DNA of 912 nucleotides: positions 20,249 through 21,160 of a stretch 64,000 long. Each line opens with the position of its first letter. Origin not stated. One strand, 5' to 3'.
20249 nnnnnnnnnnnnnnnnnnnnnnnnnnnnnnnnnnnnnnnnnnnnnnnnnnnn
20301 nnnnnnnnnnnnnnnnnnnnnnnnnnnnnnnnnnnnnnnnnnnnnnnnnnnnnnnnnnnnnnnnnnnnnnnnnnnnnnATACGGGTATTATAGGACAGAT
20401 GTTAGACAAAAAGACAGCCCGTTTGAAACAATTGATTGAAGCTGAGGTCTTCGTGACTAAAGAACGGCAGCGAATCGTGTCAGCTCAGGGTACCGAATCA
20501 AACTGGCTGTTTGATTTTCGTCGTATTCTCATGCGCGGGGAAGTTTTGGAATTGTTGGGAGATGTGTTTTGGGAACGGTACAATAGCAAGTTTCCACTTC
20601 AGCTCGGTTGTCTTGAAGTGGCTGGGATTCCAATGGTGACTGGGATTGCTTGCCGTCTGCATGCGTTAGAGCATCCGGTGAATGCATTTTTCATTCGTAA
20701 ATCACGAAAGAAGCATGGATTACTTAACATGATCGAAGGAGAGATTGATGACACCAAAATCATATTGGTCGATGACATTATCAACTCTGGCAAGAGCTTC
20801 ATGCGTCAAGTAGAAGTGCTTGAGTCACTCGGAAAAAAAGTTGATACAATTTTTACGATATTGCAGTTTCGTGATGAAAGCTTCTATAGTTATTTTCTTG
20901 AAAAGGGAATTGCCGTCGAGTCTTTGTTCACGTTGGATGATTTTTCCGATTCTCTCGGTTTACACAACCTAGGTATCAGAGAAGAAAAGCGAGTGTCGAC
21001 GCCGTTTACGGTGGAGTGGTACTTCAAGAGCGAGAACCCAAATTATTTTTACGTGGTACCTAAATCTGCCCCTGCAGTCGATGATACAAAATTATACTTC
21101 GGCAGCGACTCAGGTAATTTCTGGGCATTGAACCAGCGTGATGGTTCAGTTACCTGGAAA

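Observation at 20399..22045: Unusual fusion: PRPP-dependent phosphoribosyltransferase domain joined to a PQQ-repeat beta-propeller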

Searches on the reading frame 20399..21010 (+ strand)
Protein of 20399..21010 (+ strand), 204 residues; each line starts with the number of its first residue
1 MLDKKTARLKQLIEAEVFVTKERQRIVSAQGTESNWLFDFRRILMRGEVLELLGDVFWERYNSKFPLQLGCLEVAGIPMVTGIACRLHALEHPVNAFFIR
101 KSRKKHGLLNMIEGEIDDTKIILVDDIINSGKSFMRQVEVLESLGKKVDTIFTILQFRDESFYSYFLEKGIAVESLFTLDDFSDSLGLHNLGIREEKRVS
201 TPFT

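Call 14: search_solved_structures(query=window:20399-21010:+, max_evalue=1, show_alignments=3)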
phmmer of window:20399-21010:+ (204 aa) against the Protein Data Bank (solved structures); distinct sequences matched with E-value up to 1: 34.
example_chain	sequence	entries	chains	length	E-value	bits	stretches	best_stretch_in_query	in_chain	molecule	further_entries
5hkf_A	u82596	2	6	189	3.3e-12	49.7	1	23-156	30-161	Orotate phosphoribosyltransferase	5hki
5hkl_A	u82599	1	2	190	3.4e-12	49.7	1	23-156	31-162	Orotate phosphoribosyltransferase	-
2p1z_A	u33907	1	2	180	4.4e-12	49.3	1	6-156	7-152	Phosphoribosyltransferase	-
2yzk_A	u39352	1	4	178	7.9e-11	45.2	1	27-187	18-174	Orotate phosphoribosyltransferase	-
2wns_A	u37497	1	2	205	8.3e-09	38.6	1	29-182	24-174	OROTATE PHOSPHORIBOSYLTRANSFERASE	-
3dez_A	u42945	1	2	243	9.1e-06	28.7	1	11-184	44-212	Orotate phosphoribosyltransferase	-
2aee_A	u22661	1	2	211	1.4e-05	28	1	11-186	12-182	Orotate phosphoribosyltransferase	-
1sto_A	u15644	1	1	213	3.1e-05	26.9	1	31-155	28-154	OROTATE PHOSPHORIBOSYLTRANSFERASE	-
1lh0_A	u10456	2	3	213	4.3e-05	26.5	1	31-155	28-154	OMP synthase | OROTATE PHOSPHORIBOSYLTRANSFERASE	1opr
1oro_A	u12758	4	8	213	4.4e-05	26.4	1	31-153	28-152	OROTATE PHOSPHORIBOSYLTRANSFERASE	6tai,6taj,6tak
3m3h_A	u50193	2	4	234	5.5e-05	26.1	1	93-164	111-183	Orotate phosphoribosyltransferase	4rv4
3qw4_B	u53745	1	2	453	7.1e-05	25.8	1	32-174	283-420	UMP synthase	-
3mjd_A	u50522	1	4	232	0.00042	23.2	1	64-153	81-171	Orotate phosphoribosyltransferase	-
4ohc_A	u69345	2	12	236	0.0011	21.9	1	71-158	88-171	Orotate phosphoribosyltransferase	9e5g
3n2l_A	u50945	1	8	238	0.002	21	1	74-144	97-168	Orotate phosphoribosyltransferase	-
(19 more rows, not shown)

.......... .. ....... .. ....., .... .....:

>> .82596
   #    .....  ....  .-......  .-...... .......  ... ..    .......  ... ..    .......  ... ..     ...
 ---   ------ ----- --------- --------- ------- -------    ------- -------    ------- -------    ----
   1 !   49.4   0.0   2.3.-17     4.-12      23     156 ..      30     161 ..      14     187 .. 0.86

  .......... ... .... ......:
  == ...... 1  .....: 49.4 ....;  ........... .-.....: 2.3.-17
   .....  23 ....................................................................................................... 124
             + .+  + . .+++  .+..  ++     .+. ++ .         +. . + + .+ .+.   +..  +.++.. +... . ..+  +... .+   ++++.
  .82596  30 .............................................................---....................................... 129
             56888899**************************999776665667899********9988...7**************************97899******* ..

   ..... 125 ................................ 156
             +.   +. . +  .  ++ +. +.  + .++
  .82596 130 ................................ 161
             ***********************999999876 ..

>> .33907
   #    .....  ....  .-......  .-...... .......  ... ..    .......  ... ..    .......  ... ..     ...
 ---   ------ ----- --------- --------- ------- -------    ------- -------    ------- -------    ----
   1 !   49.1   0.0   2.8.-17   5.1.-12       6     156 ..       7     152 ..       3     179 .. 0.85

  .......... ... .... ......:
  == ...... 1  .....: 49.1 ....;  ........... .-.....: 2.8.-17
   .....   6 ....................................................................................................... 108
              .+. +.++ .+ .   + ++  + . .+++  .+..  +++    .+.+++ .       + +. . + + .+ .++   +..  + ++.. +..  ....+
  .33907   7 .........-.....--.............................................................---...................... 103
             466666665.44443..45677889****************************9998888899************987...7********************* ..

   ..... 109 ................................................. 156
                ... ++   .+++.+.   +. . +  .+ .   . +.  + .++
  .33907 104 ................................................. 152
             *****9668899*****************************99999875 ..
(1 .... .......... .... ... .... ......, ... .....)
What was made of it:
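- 20399..20956 (+): N-terminal OPRTase-like type I PRTase domain (res 1-186). The closest solved relatives are M. tuberculosis and Corynebacterium OPRTases at E 3e-12 (call 14).
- The nearest solved structures are OPRTases (call 14).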

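Call 32: search_protein_representatives(protein=window:20399-21010:+)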
Query: 204 residues. Proteins with E-value up to 0.001 (for the whole library): 3154; up to 1e-10: 581; up to 1e-30: 78. The best 150 are listed.
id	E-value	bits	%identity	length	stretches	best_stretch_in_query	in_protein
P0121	1.5e-55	204.2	54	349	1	7-187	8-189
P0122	3.3e-54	199.8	51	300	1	5-196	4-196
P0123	1.1e-52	194.8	53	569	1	9-186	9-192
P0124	3.8e-52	193.1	48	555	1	5-203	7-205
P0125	5.9e-52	192.4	51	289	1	10-204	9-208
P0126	1.3e-49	184.8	50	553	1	7-198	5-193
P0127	2.5e-49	183.9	51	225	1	7-182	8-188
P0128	5.7e-49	182.7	52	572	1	3-196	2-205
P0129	6.7e-47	176.0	49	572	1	5-199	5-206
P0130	1.4e-46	174.9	52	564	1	7-187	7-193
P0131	3.0e-46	173.8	48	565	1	4-191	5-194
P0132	1.8e-45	171.3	44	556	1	7-195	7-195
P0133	5.1e-45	169.8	44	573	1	4-203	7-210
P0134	1.3e-44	168.5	45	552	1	9-186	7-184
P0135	2.0e-44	167.9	48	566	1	8-200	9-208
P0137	3.5e-44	167.1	47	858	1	7-183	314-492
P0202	7.2e-30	120.4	36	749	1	10-184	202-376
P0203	7.4e-30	120.3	34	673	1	7-183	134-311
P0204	8.6e-30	120.1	35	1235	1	8-186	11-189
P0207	2.2e-29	118.8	36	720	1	8-183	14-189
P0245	3.2e-27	111.8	34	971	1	4-182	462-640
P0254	1.5e-26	109.5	37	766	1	8-183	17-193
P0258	2.4e-26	108.9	32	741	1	3-187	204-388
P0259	2.6e-26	108.8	37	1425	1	3-179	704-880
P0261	3.2e-26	108.5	36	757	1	23-182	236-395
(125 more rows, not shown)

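Call 35: search_protein_families(library=pfam, proteins=[P0137, P0202, P0203, P0204, P0245, P0258, P0259, P0261, P0207, P0254], max_evalue=0.0001)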
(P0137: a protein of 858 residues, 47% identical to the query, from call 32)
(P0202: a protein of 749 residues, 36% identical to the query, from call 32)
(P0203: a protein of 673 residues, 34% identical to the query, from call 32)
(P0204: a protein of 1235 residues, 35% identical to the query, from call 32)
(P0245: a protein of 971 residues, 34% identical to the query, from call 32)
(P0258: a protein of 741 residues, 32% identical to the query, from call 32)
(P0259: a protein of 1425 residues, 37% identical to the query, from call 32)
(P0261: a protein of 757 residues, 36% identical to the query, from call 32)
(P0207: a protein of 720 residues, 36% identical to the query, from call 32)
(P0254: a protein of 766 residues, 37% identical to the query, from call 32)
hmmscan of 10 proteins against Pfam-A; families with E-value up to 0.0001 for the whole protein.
P0137 (858 aa): 6 families
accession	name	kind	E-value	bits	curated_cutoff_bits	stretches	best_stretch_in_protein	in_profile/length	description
PF13570.13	Beta-prop_ACSF4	-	1.3e-56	192.8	133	2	637-849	29-243/329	Beta-alanine-activating enzyme, beta-propeller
PF13360.13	PQQ_2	-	5.5e-29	101.9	27.6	2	511-656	16-147/233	Outer membrane protein assembly factor BamB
PF00551.24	Formyl_trans_N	-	2.5e-23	83.2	26.1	1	53-155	56-158/181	Formyl transferase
PF01011.28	PQQ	-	5.8e-12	45.5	26.7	0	557-607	30-85/595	Glucose/ethanol/alcohol dehydrogenase, beta-propeller domain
PF24796.1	WDR55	-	5.7e-06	26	200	1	659-803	94-245/296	WDR55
PF23414.1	Beta-prop_EML_2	-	8.5e-05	22.5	90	0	659-730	41-112/266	Echinoderm microtubule-associated protein second beta-propeller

P0202 (749 aa): 4 families
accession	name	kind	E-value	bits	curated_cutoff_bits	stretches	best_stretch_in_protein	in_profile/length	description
PF13570.13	Beta-prop_ACSF4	-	4.3e-36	125.4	133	2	518-688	29-201/329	Beta-alanine-activating enzyme, beta-propeller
PF13360.13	PQQ_2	-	3.7e-24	86.1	27.6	3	410-490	67-148/233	Outer membrane protein assembly factor BamB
PF01011.28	PQQ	-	7.6e-10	38.5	26.7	0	401-446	42-87/595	Glucose/ethanol/alcohol dehydrogenase, beta-propeller domain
PF23414.1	Beta-prop_EML_2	-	5.6e-05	23.1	90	0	519-608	21-109/266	Echinoderm microtubule-associated protein second beta-propeller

P0203 (673 aa): 7 families
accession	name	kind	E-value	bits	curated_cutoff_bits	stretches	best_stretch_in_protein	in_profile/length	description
PF13570.13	Beta-prop_ACSF4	-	8.5e-38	131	133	2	486-669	16-201/329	Beta-alanine-activating enzyme, beta-propeller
PF13360.13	PQQ_2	-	5.9e-21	75.6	27.6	2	507-634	11-141/233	Outer membrane protein assembly factor BamB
PF01011.28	PQQ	-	1.9e-11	43.8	26.7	1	328-379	28-83/595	Glucose/ethanol/alcohol dehydrogenase, beta-propeller domain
PF00156.33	Pribosyltran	-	1.3e-05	25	26.3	1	238-288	80-128/158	Phosphoribosyl transferase domain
PF23414.1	Beta-prop_EML_2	-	2e-05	24.6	90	0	459-547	22-109/266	Echinoderm microtubule-associated protein second beta-propeller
PF24807.1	WD40_CDC20-Fz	-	6.4e-05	22.8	200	0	478-552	52-124/292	CDC20/Fizzy WD40 domain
PF25174.1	Beta-prop_THOC3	-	8.5e-05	22.1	305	0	453-558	106-210/272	THOC3 beta-propeller domain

P0204 (1235 aa): 3 families
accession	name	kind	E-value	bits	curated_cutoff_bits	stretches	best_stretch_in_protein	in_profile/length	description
PF13570.13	Beta-prop_ACSF4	-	6.6e-43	147.8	133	2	330-543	30-244/329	Beta-alanine-activating enzyme, beta-propeller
PF13360.13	PQQ_2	-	6.6e-26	91.8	27.6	2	280-502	2-226/233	Outer membrane protein assembly factor BamB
PF01011.28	PQQ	-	6.8e-08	32.1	26.7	0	327-399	65-152/595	Glucose/ethanol/alcohol dehydrogenase, beta-propeller domain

P0245 (971 aa): 2 families
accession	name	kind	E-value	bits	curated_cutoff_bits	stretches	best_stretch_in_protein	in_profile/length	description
PF04055.27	Radical_SAM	-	5.5e-22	79.1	29.5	1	195-363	2-166/166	Radical SAM superfamily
PF00156.33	Pribosyltran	-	2.3e-05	24.2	26.3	1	569-612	80-123/158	Phosphoribosyl transferase domain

P0258 (741 aa): 8 families
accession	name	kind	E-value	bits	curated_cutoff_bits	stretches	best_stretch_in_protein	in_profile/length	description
PF13570.13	Beta-prop_ACSF4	-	6.2e-48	164.3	133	2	527-736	29-239/329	Beta-alanine-activating enzyme, beta-propeller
PF13360.13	PQQ_2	-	3.4e-31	109.1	27.6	2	526-701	2-189/233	Outer membrane protein assembly factor BamB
PF09037.16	Sulphotransf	-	9.4e-31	107.6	22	1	17-155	104-243/244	Stf0 sulphotransferase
PF01011.28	PQQ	-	1.8e-11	43.9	26.7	0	462-498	50-86/595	Glucose/ethanol/alcohol dehydrogenase, beta-propeller domain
PF23414.1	Beta-prop_EML_2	-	8.1e-09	35.7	90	0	554-663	5-115/266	Echinoderm microtubule-associated protein second beta-propeller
PF25174.1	Beta-prop_THOC3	-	1.6e-07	31.1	305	0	553-628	94-168/272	THOC3 beta-propeller domain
PF25173.1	Beta-prop_WDR3_1st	-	1.9e-06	28.2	154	1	552-670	34-154/184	WDR3 first beta-propeller domain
PF16819.11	DUF5074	-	4e-05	23.3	27.2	0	640-736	152-251/353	Domain of unknown function (DUF5074)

P0259 (1425 aa): 10 families
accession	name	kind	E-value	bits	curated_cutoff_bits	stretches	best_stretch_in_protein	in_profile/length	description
PF13570.13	Beta-prop_ACSF4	-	1.5e-46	159.7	133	2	1027-1228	29-231/329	Beta-alanine-activating enzyme, beta-propeller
PF13360.13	PQQ_2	-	3.9e-34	118.8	27.6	2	964-1165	28-231/233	Outer membrane protein assembly factor BamB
PF00005.33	ABC_tran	-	6.2e-34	118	25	1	493-642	1-137/137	ABC transporter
PF00664.28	ABC_membrane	-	4.4e-33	115.6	28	1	161-428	2-272/274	ABC transporter transmembrane region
PF03412.21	Peptidase_C39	-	2.8e-30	105.3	22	1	5-133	2-132/133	Peptidase C39 family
PF02794.22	HlyC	-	5.5e-24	84.9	25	1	1302-1412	2-113/127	RTX toxin acyltransferase family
PF01011.28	PQQ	-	7.7e-10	38.5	26.7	1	916-1042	48-205/595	Glucose/ethanol/alcohol dehydrogenase, beta-propeller domain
PF16819.11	DUF5074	-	1.6e-06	27.9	27.2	1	1096-1213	105-227/353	Domain of unknown function (DUF5074)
PF23414.1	Beta-prop_EML_2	-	2.2e-06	27.7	90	0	1147-1238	16-108/266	Echinoderm microtubule-associated protein second beta-propeller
PF02463.25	SMC_N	-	2.4e-06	27.6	40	0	613-682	136-211/220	RecF/RecN/SMC N terminal domain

P0261 (757 aa): 5 families
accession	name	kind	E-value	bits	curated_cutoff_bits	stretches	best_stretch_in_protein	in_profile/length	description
PF13570.13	Beta-prop_ACSF4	-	8.6e-44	150.7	133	3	538-709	28-201/329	Beta-alanine-activating enzyme, beta-propeller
PF13360.13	PQQ_2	-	1.1e-34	120.6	27.6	2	447-667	3-221/233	Outer membrane protein assembly factor BamB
PF05118.21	Asp_Arg_Hydrox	-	3.3e-14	53.5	22.6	1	89-197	48-154/157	Aspartyl/Asparaginyl beta-hydroxylase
PF01011.28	PQQ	-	1.5e-12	47.5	26.7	0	576-618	62-104/595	Glucose/ethanol/alcohol dehydrogenase, beta-propeller domain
PF23414.1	Beta-prop_EML_2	-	3.7e-06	27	90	0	657-752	14-110/266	Echinoderm microtubule-associated protein second beta-propeller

P0207 (720 aa): 7 families
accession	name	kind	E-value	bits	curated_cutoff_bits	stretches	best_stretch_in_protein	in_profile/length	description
PF13570.13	Beta-prop_ACSF4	-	5.4e-49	167.8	133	2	332-591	29-293/329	Beta-alanine-activating enzyme, beta-propeller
PF13360.13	PQQ_2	-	1.1e-30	107.4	27.6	3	207-351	16-147/233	Outer membrane protein assembly factor BamB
PF02794.22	HlyC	-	1.1e-20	74.2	25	1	601-707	2-109/127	RTX toxin acyltransferase family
PF01011.28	PQQ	-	5.5e-09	35.7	26.7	0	201-260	24-87/595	Glucose/ethanol/alcohol dehydrogenase, beta-propeller domain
PF23414.1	Beta-prop_EML_2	-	1.1e-07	31.9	90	0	451-544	15-109/266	Echinoderm microtubule-associated protein second beta-propeller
PF25292.1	Beta-prop_CGLA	-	1.1e-05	25.5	26.8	0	248-303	16-72/316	Lambda-carrageenase beta-propeller domain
PF25174.1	Beta-prop_THOC3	-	2e-05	24.2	305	0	452-540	65-153/272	THOC3 beta-propeller domain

P0254 (766 aa): 6 families
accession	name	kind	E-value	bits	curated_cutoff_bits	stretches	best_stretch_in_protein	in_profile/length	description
PF13570.13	Beta-prop_ACSF4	-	1.9e-40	139.7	133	2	337-548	30-242/329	Beta-alanine-activating enzyme, beta-propeller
PF13360.13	PQQ_2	-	1.7e-25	90.5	27.6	2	243-317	3-72/233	Outer membrane protein assembly factor BamB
PF05118.21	Asp_Arg_Hydrox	-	1.7e-18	67.4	22.6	1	645-749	52-154/157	Aspartyl/Asparaginyl beta-hydroxylase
PF01011.28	PQQ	-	1e-09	38.1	26.7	0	270-409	49-155/595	Glucose/ethanol/alcohol dehydrogenase, beta-propeller domain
PF16819.11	DUF5074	-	2.7e-05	23.9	27.2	1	449-548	152-254/353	Domain of unknown function (DUF5074)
PF23414.1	Beta-prop_EML_2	-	4.8e-05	23.3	90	0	358-431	41-114/266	Echinoderm microtubule-associated protein second beta-propeller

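Call 66: find_encoding_contigs(protein=P0259, flank=8000, max_places=2)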
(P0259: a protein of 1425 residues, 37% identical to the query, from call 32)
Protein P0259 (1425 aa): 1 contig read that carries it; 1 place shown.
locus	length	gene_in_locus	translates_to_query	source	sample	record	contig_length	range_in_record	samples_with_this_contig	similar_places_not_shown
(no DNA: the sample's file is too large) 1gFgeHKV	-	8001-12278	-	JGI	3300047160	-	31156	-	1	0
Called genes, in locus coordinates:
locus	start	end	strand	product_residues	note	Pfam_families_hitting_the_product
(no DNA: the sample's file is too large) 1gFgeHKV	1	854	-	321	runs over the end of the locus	PF03401:TctC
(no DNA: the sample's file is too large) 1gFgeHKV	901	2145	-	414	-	PF00561:Abhydrolase_1, PF12146:Hydrolase_4 (faint), PF12697:Abhydrolase_6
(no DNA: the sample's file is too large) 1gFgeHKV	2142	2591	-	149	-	PF12973:Cupin_7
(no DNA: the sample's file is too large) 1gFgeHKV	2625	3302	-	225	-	PF00528:BPD_transp_1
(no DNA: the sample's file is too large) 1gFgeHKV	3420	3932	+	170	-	-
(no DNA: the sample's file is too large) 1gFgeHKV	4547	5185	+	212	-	-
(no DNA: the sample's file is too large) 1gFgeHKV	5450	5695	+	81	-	-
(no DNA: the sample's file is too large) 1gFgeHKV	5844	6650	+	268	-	PF01963:TraB_PrgY_gumN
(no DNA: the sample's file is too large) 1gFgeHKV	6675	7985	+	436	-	PF26002:Beta-barrel_AprE (weak)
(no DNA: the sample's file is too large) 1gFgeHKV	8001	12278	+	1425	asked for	PF03412:Peptidase_C39, PF00664:ABC_membrane, PF00005:ABC_tran, PF01011:PQQ (weak), PF13360:PQQ_2, PF13570:Beta-prop_ACSF4, PF13570:Beta-prop_ACSF4, PF02794:HlyC, +2 more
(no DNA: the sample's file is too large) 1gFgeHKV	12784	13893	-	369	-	PF00805:Pentapeptide, PF13576:Pentapeptide_3, PF00805:Pentapeptide, PF13599:Pentapeptide_4 (weak), PF00805:Pentapeptide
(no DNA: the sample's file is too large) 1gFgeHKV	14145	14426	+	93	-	-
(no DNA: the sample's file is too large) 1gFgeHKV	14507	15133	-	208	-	PF00691:OmpA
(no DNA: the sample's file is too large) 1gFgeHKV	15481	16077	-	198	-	-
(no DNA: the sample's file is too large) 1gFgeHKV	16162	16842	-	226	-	PF00528:BPD_transp_1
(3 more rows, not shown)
